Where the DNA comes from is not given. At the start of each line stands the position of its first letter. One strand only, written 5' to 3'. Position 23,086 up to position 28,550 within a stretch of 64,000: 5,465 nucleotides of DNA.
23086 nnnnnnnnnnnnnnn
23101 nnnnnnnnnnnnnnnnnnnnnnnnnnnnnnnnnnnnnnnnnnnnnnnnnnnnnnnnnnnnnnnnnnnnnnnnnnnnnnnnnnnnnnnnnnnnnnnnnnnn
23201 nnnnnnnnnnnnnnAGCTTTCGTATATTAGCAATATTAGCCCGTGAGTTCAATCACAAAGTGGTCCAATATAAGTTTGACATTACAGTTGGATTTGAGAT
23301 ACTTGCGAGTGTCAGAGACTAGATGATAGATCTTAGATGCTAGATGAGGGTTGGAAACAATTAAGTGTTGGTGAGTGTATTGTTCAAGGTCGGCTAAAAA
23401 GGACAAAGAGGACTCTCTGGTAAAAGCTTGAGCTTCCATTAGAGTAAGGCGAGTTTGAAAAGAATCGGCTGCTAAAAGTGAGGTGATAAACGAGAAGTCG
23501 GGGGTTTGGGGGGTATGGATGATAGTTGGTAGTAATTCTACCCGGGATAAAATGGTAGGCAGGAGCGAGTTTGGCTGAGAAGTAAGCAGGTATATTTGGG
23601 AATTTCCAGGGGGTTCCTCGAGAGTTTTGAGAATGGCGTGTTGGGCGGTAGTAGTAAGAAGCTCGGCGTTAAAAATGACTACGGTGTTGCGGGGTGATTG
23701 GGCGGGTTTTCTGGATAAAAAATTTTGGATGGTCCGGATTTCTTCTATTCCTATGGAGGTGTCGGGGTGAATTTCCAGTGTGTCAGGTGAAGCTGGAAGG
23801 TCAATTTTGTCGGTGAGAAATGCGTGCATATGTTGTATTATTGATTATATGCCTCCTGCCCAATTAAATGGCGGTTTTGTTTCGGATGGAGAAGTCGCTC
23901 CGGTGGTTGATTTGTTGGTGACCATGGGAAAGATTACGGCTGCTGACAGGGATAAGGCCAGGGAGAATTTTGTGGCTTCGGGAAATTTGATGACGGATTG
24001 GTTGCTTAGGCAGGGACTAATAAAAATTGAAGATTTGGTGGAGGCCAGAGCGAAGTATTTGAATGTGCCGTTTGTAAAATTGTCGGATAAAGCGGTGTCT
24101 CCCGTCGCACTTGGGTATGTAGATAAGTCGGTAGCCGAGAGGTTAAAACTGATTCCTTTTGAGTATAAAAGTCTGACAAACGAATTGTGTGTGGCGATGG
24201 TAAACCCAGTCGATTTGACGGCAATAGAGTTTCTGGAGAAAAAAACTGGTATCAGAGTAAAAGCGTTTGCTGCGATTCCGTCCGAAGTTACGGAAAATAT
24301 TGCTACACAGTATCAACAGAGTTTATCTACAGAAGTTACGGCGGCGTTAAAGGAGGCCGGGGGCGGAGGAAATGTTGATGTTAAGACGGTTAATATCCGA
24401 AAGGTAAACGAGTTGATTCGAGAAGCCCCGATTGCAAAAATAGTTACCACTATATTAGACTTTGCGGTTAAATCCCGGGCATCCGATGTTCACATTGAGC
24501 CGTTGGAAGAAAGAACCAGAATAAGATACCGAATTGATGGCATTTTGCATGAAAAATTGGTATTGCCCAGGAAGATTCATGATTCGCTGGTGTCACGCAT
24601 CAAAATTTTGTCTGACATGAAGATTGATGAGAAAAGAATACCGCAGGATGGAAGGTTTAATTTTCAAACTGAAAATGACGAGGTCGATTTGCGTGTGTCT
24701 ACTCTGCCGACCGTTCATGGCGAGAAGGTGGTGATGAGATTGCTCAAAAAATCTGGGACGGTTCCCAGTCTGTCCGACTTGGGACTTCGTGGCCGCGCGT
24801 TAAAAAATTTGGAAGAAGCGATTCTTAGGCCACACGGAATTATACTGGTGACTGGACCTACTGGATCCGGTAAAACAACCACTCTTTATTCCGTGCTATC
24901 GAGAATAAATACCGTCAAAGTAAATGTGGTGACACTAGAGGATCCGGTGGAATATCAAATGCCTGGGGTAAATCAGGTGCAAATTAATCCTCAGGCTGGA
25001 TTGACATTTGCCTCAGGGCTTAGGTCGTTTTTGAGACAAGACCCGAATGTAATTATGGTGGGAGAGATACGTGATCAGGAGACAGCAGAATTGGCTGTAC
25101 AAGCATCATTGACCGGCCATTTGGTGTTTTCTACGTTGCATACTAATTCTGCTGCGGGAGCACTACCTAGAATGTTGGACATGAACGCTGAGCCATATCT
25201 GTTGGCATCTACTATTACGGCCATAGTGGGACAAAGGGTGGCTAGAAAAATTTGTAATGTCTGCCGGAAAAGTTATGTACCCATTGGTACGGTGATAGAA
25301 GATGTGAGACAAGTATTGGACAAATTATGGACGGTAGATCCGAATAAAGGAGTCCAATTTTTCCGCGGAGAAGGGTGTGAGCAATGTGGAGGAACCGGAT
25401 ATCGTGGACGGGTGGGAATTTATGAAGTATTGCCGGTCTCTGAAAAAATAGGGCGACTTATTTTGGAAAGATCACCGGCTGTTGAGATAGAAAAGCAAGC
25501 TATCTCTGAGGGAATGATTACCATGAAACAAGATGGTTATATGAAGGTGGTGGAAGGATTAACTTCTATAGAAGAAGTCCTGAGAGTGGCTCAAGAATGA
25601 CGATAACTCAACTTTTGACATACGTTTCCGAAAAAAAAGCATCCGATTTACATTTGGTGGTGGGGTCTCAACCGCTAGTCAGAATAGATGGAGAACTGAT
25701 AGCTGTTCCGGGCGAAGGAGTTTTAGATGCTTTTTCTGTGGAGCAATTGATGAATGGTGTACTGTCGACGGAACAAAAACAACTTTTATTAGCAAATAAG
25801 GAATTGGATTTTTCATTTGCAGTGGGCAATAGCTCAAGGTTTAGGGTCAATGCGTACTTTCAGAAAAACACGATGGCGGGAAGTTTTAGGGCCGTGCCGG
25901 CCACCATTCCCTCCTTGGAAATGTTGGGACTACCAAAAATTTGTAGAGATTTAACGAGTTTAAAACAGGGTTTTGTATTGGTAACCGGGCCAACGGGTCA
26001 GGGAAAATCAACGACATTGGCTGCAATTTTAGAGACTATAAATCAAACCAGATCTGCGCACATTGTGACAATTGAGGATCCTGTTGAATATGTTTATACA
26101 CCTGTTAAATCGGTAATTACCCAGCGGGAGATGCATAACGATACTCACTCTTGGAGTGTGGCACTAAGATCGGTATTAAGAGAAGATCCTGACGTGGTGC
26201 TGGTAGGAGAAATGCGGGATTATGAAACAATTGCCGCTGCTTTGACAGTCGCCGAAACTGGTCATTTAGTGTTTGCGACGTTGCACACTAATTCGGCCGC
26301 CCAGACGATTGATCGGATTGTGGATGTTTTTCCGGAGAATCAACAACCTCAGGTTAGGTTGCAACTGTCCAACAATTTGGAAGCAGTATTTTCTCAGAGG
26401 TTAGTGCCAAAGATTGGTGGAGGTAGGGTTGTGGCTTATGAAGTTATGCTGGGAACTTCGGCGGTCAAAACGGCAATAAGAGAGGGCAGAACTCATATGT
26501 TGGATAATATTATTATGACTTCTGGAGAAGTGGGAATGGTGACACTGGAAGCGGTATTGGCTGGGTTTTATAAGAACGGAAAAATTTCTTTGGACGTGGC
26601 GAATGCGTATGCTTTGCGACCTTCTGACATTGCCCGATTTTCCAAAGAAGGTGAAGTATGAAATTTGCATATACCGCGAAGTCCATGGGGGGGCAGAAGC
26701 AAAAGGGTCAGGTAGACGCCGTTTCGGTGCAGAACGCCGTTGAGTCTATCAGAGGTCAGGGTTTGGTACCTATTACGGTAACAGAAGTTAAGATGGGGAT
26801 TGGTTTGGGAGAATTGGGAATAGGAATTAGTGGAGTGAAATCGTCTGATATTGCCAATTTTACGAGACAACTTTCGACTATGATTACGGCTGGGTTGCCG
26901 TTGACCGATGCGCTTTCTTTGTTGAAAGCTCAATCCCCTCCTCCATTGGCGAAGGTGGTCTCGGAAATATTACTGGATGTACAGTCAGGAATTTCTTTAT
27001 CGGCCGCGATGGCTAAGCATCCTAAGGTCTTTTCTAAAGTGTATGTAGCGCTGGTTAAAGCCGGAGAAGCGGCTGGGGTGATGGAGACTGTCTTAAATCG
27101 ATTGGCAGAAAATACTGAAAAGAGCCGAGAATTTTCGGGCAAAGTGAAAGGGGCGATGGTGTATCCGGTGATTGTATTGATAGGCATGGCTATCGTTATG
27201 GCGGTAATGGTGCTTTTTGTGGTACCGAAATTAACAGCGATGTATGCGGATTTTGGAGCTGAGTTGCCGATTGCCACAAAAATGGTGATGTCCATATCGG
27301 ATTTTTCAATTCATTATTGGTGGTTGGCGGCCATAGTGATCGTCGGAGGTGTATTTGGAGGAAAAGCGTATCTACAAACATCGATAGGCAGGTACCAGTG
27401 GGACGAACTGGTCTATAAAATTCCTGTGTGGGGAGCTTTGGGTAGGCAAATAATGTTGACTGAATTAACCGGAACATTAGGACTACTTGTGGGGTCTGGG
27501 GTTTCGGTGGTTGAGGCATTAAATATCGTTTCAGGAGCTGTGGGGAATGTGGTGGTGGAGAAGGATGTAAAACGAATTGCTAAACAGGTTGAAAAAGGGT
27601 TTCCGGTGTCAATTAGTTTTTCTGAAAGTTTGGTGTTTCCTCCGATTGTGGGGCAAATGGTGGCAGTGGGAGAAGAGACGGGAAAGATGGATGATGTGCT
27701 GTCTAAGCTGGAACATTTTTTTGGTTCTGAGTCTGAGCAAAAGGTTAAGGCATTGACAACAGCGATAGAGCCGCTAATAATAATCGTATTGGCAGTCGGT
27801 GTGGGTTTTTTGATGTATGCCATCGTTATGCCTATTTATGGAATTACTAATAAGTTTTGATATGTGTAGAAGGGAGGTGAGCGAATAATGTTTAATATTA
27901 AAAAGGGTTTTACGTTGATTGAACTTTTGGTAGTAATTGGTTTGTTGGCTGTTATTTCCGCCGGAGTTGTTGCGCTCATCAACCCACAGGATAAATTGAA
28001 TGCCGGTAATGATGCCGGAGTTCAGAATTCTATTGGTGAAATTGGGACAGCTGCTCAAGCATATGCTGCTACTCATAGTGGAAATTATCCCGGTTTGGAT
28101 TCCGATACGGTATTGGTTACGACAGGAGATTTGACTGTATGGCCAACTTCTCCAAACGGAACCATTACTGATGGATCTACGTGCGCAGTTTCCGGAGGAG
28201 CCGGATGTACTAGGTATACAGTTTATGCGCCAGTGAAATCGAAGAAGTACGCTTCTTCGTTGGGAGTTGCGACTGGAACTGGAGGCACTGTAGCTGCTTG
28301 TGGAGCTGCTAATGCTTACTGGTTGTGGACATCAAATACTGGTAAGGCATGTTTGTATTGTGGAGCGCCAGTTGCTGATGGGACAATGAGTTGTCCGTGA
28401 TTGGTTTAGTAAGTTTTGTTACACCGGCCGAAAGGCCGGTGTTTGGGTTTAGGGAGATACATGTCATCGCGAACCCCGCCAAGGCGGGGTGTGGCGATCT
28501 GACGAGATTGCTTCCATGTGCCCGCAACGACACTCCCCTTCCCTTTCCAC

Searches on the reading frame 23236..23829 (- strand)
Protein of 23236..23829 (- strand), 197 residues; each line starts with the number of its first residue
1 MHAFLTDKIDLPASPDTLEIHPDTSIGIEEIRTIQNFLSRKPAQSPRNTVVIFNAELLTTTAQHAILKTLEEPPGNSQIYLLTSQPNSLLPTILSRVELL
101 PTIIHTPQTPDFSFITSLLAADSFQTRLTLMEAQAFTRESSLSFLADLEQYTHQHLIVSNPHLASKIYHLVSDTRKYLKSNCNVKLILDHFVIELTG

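Call 39: search_protein_families(library=pfam, proteins=[window:23236-23829:-], max_evalue=0.001)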
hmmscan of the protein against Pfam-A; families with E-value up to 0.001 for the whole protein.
window:23236-23829:- (197 aa): 1 family
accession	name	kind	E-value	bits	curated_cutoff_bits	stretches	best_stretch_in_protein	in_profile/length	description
PF13177.12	DNA_pol3_delta2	-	3.4e-22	79.6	27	1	9-100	63-155/161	DNA polymerase III, delta subunit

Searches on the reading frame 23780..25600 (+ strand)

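Call 39: search_protein_families(library=pfam, proteins=[window:23780-25600:+], max_evalue=0.001)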
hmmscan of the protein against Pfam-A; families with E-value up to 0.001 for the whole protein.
window:23780-25600:+ (606 aa): 5 families
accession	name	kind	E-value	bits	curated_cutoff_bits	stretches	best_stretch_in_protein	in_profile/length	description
PF00437.27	T2SSE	-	5.4e-133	443.6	24.9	1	215-602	5-370/370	Type II/IV secretion system protein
PF05157.20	MshEN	-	9.4e-10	38.8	23.1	1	94-178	1-84/90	MshEN domain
PF13401.12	AAA_22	-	0.00031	21.5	27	1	352-389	5-42/130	AAA domain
PF13191.12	AAA_16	-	0.00032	21.7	32.6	1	341-456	9-114/167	AAA ATPase domain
PF25199.1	nSTAND_NTPase5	-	0.00069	19.9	34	0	350-385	39-75/145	Novel STAND NTPase 5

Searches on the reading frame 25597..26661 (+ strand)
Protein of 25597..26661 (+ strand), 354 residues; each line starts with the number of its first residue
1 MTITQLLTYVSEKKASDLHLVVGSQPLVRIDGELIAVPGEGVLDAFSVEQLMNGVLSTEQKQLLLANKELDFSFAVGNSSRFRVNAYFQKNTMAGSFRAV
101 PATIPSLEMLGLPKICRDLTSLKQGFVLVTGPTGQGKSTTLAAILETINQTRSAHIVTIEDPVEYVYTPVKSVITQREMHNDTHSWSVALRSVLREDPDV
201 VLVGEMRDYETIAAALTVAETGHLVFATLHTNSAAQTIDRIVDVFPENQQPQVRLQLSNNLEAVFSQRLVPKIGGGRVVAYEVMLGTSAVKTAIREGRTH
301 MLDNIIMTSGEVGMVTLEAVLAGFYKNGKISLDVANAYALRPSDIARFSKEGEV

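Call 39: search_protein_families(library=pfam, proteins=[window:25597-26661:+], max_evalue=0.001)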
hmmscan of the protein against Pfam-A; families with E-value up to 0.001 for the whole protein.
window:25597-26661:+ (354 aa): 4 families
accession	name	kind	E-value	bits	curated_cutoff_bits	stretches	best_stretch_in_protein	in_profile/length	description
PF00437.27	T2SSE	-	2.3e-45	155.3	24.9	1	121-273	139-281/370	Type II/IV secretion system protein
PF13401.12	AAA_22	-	2e-05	25.3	27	1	123-176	4-47/130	AAA domain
PF13191.12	AAA_16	-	7.1e-05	23.8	32.6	1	125-221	25-129/167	AAA ATPase domain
PF25199.1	nSTAND_NTPase5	-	0.00032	21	34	0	118-162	35-79/145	Novel STAND NTPase 5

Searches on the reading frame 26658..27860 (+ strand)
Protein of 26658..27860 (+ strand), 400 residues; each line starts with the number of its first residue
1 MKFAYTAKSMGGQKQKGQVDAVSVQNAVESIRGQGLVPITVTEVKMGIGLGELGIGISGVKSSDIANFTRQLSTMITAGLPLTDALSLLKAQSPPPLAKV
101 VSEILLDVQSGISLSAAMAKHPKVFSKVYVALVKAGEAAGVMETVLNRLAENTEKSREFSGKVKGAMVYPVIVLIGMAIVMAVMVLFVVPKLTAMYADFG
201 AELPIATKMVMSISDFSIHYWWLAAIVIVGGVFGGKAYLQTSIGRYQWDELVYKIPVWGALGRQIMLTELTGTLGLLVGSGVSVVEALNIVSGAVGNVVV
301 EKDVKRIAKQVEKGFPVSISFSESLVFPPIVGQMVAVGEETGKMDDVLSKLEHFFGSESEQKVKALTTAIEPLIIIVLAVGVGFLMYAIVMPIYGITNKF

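Call 39: search_protein_families(library=pfam, proteins=[window:26658-27860:+], max_evalue=0.001)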
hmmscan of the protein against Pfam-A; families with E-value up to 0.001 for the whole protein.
window:26658-27860:+ (400 aa): 1 family
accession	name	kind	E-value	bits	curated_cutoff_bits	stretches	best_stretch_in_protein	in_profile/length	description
PF00482.28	T2SSF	-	4.6e-59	198.3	25.2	2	68-190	1-125/125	Type II secretion system (T2SS), protein F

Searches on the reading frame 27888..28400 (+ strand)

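Call 94: search_protein_families(library=pfam, proteins=[window:27888-28400:+], max_evalue=0.00001)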
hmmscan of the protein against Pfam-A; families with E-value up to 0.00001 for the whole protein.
window:27888-28400:+ (170 aa): 1 family
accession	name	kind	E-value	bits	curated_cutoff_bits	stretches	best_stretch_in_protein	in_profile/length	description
PF07963.17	N_methyl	-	2e-07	30.8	21.2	1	5-27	4-26/27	Prokaryotic N-terminal methylation motif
